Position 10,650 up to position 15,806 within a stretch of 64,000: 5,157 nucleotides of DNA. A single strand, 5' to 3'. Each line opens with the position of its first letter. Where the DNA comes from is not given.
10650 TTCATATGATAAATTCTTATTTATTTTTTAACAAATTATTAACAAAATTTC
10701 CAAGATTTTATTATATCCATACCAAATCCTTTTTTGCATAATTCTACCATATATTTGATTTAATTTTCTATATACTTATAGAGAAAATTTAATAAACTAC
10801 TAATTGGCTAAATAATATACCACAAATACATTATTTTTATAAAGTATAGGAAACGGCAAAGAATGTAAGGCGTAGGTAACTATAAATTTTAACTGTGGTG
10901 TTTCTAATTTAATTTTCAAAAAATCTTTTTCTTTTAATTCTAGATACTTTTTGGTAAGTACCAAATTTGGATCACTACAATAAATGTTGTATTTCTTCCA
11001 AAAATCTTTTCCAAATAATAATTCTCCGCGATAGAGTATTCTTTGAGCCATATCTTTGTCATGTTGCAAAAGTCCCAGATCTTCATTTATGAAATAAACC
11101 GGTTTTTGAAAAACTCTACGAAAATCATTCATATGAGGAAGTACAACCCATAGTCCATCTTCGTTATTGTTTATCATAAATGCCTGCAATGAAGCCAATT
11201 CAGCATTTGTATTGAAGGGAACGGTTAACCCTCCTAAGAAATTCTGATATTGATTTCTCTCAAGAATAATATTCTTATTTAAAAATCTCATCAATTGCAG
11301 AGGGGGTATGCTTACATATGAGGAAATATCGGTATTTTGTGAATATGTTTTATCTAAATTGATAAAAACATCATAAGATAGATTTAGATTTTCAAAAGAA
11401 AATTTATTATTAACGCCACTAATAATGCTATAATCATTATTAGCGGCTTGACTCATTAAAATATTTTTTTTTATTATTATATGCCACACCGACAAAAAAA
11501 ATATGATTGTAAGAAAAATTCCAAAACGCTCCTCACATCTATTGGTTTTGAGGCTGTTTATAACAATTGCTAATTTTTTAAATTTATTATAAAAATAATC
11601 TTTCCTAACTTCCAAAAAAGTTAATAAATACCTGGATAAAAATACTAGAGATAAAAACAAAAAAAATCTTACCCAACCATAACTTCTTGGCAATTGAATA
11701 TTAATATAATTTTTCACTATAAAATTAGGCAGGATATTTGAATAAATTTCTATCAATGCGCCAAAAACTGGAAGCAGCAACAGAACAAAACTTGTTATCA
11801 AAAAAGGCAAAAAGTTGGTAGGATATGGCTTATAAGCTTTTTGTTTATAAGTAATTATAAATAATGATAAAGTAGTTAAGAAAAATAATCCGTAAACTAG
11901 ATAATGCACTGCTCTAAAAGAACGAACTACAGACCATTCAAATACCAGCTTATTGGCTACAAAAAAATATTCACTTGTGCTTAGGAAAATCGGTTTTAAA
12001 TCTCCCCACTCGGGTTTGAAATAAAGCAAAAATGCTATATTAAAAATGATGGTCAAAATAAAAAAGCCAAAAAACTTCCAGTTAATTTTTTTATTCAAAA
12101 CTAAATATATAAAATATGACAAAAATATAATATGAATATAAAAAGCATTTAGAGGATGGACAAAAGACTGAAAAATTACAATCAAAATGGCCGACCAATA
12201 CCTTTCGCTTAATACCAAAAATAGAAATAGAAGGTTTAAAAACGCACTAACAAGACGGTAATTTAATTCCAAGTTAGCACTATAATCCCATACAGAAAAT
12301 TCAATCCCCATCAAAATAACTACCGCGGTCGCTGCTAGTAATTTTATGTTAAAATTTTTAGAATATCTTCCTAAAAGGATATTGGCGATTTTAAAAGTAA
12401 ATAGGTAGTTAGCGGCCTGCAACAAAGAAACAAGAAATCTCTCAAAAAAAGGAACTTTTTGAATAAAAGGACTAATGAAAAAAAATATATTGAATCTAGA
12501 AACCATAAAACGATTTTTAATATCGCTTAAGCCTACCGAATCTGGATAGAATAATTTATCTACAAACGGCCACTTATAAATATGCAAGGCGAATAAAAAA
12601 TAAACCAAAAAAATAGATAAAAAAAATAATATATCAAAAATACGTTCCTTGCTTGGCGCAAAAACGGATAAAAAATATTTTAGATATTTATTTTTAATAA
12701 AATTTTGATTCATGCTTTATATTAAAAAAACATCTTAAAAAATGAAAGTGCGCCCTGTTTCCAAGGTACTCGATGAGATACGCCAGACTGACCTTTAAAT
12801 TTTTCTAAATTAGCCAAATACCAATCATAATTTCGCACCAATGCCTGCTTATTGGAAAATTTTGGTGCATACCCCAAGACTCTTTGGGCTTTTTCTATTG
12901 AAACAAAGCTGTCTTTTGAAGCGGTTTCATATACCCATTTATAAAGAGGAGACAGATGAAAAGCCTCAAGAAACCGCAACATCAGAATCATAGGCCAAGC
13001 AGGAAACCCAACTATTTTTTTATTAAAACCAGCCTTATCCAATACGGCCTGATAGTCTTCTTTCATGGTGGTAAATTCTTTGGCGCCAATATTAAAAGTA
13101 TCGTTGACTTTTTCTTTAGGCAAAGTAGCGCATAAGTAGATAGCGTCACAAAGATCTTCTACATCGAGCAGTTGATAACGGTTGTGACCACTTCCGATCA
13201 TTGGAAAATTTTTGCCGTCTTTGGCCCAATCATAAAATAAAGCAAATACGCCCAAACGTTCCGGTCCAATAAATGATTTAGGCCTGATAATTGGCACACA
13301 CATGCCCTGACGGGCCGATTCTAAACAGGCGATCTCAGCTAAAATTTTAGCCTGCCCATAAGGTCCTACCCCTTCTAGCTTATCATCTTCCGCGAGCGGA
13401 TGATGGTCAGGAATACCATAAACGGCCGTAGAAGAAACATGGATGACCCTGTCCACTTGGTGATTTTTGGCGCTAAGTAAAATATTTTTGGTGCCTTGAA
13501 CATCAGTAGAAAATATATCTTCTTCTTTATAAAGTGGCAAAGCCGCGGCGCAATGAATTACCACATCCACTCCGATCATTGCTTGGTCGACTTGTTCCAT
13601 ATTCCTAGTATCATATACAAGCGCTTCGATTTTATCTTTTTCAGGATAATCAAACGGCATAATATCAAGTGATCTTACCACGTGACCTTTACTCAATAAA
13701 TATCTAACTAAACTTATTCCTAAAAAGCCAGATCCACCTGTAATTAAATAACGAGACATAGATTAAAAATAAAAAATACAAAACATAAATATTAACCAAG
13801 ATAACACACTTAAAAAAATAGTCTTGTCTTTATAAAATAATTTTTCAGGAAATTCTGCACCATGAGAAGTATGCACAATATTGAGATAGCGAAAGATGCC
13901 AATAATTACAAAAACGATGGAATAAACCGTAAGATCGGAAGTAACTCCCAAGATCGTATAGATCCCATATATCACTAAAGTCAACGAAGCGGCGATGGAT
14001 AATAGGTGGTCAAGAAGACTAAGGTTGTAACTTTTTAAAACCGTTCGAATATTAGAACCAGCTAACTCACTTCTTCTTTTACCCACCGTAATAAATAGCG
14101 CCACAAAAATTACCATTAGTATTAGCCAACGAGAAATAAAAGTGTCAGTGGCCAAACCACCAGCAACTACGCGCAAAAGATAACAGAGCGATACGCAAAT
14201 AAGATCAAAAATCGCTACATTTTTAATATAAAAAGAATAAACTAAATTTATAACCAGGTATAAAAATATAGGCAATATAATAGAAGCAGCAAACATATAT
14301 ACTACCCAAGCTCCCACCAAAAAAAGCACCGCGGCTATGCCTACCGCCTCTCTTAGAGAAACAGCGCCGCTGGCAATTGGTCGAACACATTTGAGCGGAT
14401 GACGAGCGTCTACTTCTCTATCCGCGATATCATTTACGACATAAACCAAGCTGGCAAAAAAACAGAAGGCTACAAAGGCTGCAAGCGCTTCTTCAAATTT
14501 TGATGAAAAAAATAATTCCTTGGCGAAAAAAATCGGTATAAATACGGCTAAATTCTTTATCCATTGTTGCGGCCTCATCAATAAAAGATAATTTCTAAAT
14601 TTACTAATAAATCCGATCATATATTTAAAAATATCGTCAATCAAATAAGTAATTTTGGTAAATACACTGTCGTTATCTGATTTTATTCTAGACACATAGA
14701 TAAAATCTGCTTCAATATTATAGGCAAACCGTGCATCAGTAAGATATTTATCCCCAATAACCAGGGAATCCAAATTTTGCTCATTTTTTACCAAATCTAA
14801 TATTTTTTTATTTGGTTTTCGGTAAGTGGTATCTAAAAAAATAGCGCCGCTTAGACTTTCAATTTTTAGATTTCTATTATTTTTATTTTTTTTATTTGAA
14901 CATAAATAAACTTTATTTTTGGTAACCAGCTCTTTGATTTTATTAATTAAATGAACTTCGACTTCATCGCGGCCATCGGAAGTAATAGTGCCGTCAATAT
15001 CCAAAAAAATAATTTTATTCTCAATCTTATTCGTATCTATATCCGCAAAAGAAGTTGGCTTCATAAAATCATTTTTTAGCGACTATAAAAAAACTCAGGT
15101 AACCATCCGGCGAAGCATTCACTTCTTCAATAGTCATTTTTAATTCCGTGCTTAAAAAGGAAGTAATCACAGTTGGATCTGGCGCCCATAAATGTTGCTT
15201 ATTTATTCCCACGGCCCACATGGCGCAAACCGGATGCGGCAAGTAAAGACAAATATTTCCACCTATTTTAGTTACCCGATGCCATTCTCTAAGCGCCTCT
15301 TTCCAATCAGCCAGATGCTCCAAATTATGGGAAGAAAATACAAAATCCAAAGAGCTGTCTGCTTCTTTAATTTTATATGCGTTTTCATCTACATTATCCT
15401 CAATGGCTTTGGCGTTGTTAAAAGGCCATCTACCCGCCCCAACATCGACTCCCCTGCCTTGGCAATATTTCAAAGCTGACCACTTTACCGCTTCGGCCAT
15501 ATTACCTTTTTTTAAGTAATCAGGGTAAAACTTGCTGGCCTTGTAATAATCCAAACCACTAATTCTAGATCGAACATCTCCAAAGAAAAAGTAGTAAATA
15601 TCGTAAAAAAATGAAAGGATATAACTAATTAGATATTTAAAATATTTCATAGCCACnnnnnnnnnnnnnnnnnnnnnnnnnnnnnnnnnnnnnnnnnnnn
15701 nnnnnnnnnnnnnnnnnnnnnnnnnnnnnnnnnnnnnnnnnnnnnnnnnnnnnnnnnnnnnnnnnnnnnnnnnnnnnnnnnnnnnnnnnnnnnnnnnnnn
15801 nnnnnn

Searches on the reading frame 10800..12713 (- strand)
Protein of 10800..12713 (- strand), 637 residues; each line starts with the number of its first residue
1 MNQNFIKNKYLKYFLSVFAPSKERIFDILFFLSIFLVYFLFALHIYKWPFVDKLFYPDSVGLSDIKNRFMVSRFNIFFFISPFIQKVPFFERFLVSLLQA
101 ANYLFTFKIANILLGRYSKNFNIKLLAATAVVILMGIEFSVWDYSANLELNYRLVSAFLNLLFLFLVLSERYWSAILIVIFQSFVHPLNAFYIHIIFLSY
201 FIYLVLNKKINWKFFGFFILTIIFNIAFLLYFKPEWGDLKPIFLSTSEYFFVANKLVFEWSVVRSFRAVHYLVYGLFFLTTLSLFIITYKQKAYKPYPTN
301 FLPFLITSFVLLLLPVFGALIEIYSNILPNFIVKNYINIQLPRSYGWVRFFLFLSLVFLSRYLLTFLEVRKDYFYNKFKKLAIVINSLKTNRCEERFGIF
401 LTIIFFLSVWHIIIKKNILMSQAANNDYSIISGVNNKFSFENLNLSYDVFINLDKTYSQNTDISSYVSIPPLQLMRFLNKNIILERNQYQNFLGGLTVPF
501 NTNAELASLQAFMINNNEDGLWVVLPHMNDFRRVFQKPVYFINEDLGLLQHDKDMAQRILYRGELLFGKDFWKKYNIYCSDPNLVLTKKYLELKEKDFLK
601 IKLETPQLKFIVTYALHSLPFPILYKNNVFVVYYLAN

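Call 8: search_protein_families(library=pfam, proteins=[window:10800-12713:-], max_evalue=0.001)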
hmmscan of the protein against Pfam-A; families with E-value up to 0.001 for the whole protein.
window:10800-12713:- (637 aa): 0 families

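Call 11: search_protein_families(library=ncbifam, proteins=[window:10800-12713:-], max_evalue=0.001)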
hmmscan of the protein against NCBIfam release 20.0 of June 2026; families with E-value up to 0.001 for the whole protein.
window:10800-12713:- (637 aa): 0 families

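Call 69: search_solved_structures(query=window:10800-12713:-, max_evalue=1)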
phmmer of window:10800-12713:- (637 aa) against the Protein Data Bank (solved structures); distinct sequences matched with E-value up to 1: 0.

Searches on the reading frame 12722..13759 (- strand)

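Call 8: search_protein_families(library=pfam, proteins=[window:12722-13759:-], max_evalue=0.001)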
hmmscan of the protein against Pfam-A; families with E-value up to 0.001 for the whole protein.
window:12722-13759:- (345 aa): 7 families
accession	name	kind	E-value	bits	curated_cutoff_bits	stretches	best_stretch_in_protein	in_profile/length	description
PF01370.27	Epimerase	-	1.8e-36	126.2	20.9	1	5-225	2-240/240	NAD dependent epimerase/dehydratase family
PF01073.25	3Beta_HSD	-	8.5e-21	74.6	22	1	5-213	1-231/280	3-beta hydroxysteroid dehydrogenase/isomerase family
PF16363.11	GDP_Man_Dehyd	-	2.4e-18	67.1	27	1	5-303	1-325/332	GDP-mannose 4,6 dehydratase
PF07993.18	NAD_binding_4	-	2.7e-14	53.4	20.1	1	57-166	82-210/258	Male sterility protein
PF13460.12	NAD_binding_10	-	2.6e-12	47.4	27.2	1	8-144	1-130/184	NAD(P)H-binding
PF04321.23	RmlD_sub_bind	-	4.3e-11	42.9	27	1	4-151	3-142/287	RmlD substrate binding domain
PF02719.21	Polysacc_synt_2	-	1.3e-06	28.3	20.2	1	43-110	55-128/293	Polysaccharide biosynthesis protein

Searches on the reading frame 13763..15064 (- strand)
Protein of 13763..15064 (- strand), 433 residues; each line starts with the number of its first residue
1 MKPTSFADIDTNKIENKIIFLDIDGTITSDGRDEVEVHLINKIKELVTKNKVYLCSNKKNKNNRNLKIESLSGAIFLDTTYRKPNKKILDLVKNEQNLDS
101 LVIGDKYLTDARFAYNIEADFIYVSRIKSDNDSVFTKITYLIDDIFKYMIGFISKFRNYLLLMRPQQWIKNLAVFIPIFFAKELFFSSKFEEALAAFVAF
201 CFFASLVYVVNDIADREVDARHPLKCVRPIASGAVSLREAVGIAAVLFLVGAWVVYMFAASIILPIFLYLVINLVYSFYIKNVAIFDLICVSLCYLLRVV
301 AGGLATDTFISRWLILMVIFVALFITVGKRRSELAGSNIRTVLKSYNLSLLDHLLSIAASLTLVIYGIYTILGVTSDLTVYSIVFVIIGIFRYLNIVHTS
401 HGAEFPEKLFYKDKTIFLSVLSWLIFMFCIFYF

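Call 9: search_protein_families(library=pfam, proteins=[window:13763-15064:-], max_evalue=0.001)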
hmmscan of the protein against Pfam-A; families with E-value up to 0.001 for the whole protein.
window:13763-15064:- (433 aa): 2 families
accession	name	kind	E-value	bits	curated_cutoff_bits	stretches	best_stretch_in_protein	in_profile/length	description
PF01040.23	UbiA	-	2.8e-21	76.4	34.2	1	187-403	18-238/250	UbiA prenyltransferase family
PF13242.12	Hydrolase_like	-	7.8e-05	23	22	1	81-135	2-59/75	HAD-hyrolase-like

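Call 11: search_protein_families(library=ncbifam, proteins=[window:13763-15064:-], max_evalue=0.001)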
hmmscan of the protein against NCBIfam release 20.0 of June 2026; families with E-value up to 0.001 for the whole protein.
window:13763-15064:- (433 aa): 21 families
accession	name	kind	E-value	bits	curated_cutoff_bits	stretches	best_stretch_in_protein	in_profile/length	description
NF008977.0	PRK12324.1-2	equivalog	5.4e-60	203.3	234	1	157-431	3-287/297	decaprenyl-phosphate phosphoribosyltransferase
NF008978.0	PRK12324.1-4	equivalog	9.5e-56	189.1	207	1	160-432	36-320/322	decaprenyl-phosphate phosphoribosyltransferase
NF006088.0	PRK08238.1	equivalog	1.1e-45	156.2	351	1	155-339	191-375/482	UbiA family prenyltransferase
NF008976.0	PRK12324.1-1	equivalog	1.5e-44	152.6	474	1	163-426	25-298/306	decaprenyl-phosphate phosphoribosyltransferase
NF009523.0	PRK12884.1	equivalog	7.1e-16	58.2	269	1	155-329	3-171/279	prenyltransferase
TIGR01476.1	chlor_syn_BchG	subfamily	2.1e-09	37.2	212.3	1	160-295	4-144/283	(bacterio)chlorophyll synthase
NF005742.0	PRK07566.1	equivalog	3.3e-09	36.3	313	1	154-318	26-195/315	chlorophyll synthase ChlG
TIGR01662.1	HAD-SF-IIIA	subfamily_domain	4e-09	36.7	44.6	1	17-124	1-138/141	HAD-IIIA family hydrolase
NF035940.1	prenyl_rel_EboC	equivalog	5e-09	36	250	1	159-359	2-206/292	UbiA-like protein EboC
NF009521.0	PRK12882.1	equivalog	7.9e-09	35.1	296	1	155-294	4-140/280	geranylgeranylglycerol-phosphate geranylgeranyltransferase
TIGR01475.1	ubiA_other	subfamily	1.7e-08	34.2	180.8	1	159-326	5-171/282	UbiA-like polyprenyltransferase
TIGR01474.1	ubiA_proteo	equivalog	4.6e-08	32.9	275.45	1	158-315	3-164/282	4-hydroxybenzoate octaprenyltransferase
NF009526.0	PRK12888.1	equivalog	1.1e-06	28.3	364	1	203-325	64-185/301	4-hydroxybenzoate octaprenyltransferase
NF009609.0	PRK13106.1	equivalog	4.6e-06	26.2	349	1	154-322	13-179/301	prenyltransferase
NF010119.0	PRK13595.1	equivalog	6.7e-06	25.8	248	1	155-274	11-132/292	prenyltransferase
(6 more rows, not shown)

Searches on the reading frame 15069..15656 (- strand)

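Call 9: search_protein_families(library=pfam, proteins=[window:15069-15656:-], max_evalue=0.001)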
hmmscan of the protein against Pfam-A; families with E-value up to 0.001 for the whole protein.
window:15069-15656:- (195 aa): 5 families
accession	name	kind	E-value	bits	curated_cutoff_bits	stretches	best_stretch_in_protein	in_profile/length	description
PF08241.18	Methyltransf_11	-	7.8e-11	42.9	21.2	1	64-136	18-94/95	Methyltransferase domain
PF13649.12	Methyltransf_25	-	1.8e-05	25.8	27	1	89-133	51-97/97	Methyltransferase domain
PF13489.12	Methyltransf_23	-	4.1e-05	23.8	27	1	78-179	52-157/164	Methyltransferase domain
PF01209.24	Ubie_methyltran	-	5.1e-05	23.2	20.1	1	87-146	101-161/233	ubiE/COQ5 methyltransferase family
PF08242.18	Methyltransf_12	-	6.7e-05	24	30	1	88-134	50-97/98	Methyltransferase domain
